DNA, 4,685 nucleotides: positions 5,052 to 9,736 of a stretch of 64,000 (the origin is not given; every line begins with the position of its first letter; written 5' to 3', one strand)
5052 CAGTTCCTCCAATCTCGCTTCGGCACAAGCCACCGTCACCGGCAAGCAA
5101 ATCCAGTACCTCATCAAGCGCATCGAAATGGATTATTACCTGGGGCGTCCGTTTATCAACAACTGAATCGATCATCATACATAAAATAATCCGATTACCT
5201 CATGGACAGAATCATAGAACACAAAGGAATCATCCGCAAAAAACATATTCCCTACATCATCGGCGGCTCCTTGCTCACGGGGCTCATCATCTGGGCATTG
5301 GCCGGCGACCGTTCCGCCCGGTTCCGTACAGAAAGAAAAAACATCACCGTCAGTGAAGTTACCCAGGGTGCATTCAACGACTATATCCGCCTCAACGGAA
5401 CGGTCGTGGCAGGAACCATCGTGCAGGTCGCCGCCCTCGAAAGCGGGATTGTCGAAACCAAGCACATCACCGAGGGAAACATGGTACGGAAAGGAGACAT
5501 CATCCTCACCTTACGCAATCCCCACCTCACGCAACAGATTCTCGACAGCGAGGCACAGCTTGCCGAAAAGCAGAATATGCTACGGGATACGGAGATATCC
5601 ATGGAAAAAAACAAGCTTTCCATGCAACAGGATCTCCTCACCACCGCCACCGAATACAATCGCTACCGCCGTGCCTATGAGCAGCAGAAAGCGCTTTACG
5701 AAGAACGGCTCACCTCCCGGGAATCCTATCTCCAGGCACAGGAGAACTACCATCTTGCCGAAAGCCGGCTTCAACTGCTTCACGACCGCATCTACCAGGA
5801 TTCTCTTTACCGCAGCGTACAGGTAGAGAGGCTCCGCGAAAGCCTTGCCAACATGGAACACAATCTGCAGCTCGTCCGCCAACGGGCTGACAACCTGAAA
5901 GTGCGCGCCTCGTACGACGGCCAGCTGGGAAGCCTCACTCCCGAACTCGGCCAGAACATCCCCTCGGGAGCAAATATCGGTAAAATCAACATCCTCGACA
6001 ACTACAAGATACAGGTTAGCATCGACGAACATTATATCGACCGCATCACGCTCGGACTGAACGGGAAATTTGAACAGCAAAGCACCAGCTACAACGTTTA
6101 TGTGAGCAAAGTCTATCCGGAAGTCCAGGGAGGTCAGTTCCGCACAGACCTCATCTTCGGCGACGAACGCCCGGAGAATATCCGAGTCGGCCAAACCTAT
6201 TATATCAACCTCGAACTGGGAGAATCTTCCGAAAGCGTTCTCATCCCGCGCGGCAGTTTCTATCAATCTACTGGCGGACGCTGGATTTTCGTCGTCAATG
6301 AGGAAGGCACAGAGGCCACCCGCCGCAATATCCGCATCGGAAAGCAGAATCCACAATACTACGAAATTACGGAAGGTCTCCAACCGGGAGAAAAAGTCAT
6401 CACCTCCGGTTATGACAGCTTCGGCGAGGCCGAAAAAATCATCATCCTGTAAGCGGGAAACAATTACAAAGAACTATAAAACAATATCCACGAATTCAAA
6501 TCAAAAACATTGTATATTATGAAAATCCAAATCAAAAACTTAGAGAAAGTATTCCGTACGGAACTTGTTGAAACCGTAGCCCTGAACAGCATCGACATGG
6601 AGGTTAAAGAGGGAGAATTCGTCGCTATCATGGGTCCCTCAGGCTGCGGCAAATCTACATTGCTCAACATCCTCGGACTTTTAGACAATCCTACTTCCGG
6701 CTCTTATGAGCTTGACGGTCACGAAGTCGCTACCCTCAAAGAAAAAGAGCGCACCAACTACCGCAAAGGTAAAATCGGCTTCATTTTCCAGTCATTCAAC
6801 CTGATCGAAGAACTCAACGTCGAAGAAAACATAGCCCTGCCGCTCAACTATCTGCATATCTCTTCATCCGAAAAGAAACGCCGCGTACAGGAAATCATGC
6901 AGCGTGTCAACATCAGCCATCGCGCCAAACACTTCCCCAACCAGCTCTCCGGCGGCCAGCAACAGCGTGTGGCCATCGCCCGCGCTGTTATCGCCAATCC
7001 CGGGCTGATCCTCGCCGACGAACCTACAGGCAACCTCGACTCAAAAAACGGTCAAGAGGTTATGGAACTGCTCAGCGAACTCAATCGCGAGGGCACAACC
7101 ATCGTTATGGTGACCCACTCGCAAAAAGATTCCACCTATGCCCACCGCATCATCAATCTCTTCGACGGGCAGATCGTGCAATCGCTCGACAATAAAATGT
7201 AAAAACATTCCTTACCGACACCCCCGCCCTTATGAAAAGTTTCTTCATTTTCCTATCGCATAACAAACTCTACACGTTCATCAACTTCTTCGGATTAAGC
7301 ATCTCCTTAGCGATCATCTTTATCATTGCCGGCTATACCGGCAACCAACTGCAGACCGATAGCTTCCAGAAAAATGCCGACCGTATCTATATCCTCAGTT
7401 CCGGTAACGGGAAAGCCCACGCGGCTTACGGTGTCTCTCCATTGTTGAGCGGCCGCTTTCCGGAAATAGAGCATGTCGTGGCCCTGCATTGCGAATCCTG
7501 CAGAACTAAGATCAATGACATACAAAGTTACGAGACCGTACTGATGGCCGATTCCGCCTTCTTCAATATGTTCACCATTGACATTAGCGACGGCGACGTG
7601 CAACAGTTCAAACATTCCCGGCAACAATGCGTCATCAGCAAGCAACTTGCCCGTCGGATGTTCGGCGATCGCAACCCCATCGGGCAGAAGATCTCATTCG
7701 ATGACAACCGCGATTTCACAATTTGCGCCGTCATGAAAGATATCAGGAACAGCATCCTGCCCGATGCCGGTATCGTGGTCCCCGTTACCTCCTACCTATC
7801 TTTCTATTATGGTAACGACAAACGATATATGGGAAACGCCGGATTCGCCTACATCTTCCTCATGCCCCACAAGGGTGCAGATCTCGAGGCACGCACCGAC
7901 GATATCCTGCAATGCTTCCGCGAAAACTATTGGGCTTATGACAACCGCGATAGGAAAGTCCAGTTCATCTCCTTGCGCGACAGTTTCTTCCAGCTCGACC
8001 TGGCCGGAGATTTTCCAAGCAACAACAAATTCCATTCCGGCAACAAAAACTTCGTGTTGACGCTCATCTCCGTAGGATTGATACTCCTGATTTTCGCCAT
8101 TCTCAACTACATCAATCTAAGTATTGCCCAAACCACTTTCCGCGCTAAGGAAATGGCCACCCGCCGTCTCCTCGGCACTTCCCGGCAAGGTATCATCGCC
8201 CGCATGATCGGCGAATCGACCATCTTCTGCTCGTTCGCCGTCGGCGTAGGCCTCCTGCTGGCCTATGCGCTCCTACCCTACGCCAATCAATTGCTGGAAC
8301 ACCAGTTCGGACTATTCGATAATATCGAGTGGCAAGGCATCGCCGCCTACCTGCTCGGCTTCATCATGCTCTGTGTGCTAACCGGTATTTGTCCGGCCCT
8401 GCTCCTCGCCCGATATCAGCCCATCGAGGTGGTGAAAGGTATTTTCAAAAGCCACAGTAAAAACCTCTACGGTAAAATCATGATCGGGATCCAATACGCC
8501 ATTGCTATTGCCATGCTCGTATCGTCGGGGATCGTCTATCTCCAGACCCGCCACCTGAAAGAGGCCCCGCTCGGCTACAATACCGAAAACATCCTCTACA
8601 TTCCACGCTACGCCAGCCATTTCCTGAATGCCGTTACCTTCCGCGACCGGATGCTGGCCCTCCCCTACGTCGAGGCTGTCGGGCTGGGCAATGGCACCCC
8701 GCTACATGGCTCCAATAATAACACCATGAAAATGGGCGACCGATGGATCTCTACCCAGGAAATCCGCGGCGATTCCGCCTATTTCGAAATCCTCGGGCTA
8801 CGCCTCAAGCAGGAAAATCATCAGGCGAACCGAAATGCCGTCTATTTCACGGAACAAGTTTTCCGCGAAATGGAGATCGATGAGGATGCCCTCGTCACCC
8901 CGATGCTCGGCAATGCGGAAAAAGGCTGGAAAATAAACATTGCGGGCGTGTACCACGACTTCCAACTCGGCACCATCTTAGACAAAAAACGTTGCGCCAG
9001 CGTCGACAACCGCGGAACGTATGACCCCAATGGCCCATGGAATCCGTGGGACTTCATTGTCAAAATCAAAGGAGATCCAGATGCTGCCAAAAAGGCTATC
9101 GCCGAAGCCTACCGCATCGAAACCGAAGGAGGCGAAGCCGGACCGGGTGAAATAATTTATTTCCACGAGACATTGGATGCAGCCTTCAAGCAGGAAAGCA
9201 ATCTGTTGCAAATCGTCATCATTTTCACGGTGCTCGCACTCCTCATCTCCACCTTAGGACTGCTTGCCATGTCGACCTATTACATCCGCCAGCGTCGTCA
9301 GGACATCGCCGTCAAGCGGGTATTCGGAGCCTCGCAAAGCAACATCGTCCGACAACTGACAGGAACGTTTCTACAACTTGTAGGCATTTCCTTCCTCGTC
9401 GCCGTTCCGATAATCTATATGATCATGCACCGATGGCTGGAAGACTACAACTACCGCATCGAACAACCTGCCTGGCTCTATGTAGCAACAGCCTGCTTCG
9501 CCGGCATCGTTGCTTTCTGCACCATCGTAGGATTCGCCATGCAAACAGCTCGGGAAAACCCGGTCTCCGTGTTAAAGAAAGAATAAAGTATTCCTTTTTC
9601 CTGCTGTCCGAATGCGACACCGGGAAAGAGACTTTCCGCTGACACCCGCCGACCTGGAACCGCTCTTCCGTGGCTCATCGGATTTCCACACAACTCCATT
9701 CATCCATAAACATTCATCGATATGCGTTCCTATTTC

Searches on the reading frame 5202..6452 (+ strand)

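Call 21: search_protein_families(library=pfam, proteins=[window:5202-6452:+], max_evalue=0.00001)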
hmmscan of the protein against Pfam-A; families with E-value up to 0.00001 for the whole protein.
window:5202-6452:+ (416 aa): 2 families
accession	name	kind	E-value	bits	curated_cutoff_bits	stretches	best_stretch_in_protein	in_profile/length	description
PF13437.12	HlyD_3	-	2.5e-10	41.5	22.2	1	233-309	1-81/106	HlyD family secretion protein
PF16576.10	HlyD_D23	-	1.6e-06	28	30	0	176-308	56-188/214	Barrel-sandwich domain of CusB or HlyD membrane-fusion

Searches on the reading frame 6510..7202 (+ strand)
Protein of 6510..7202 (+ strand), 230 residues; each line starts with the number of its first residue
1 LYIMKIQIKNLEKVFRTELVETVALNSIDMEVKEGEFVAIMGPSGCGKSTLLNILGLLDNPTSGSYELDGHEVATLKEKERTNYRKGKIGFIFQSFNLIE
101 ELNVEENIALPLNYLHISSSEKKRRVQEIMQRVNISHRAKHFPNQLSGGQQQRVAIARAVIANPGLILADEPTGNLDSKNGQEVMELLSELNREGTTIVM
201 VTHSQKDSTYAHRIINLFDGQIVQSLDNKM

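Call 21: search_protein_families(library=pfam, proteins=[window:6510-7202:+], max_evalue=0.00001)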
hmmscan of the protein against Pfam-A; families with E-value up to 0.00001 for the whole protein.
window:6510-7202:+ (230 aa): 3 families
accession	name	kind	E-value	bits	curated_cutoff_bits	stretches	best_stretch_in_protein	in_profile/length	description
PF00005.33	ABC_tran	-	8.9e-38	130.4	25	1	25-173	1-136/137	ABC transporter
PF13304.12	AAA_21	-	9.8e-09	36.1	27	0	37-115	1-83/304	AAA domain, putative AbiEii toxin, Type IV TA system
PF02463.25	SMC_N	-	2.2e-08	34.2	40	1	35-219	24-213/220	RecF/RecN/SMC N terminal domain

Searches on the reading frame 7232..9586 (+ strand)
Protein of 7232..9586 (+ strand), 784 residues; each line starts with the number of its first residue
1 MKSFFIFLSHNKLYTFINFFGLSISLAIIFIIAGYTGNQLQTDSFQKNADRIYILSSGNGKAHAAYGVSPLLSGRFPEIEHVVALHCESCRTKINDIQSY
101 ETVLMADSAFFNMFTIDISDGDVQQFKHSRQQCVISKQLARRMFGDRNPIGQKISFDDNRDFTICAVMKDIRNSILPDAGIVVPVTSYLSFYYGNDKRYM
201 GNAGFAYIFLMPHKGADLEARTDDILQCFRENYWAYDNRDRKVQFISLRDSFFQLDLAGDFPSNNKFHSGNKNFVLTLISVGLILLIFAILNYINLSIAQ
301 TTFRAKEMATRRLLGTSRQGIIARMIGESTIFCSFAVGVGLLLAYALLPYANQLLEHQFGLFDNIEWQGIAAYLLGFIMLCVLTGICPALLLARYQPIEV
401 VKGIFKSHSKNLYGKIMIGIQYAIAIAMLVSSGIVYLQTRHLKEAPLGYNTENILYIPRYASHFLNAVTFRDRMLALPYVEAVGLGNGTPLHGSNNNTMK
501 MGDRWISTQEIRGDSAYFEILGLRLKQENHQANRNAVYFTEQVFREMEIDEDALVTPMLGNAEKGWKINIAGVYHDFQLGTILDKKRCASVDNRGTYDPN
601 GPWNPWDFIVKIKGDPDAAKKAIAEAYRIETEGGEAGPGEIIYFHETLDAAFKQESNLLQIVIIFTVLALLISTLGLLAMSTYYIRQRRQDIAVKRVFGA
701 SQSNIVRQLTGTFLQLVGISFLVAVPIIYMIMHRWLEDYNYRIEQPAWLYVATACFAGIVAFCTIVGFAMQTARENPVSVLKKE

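Call 20: search_protein_families(library=pfam, proteins=[window:7232-9586:+], max_evalue=0.00001)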
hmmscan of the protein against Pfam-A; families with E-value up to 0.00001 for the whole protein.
window:7232-9586:+ (784 aa): 2 families
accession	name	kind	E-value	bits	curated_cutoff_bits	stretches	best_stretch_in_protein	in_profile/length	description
PF02687.27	FtsX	-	4e-24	85.4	25.5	2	280-397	2-120/120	FtsX-like permease C-terminal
PF12704.14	MacB_PCD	-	9.7e-23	82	27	1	15-224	1-203/207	MacB-like periplasmic core domain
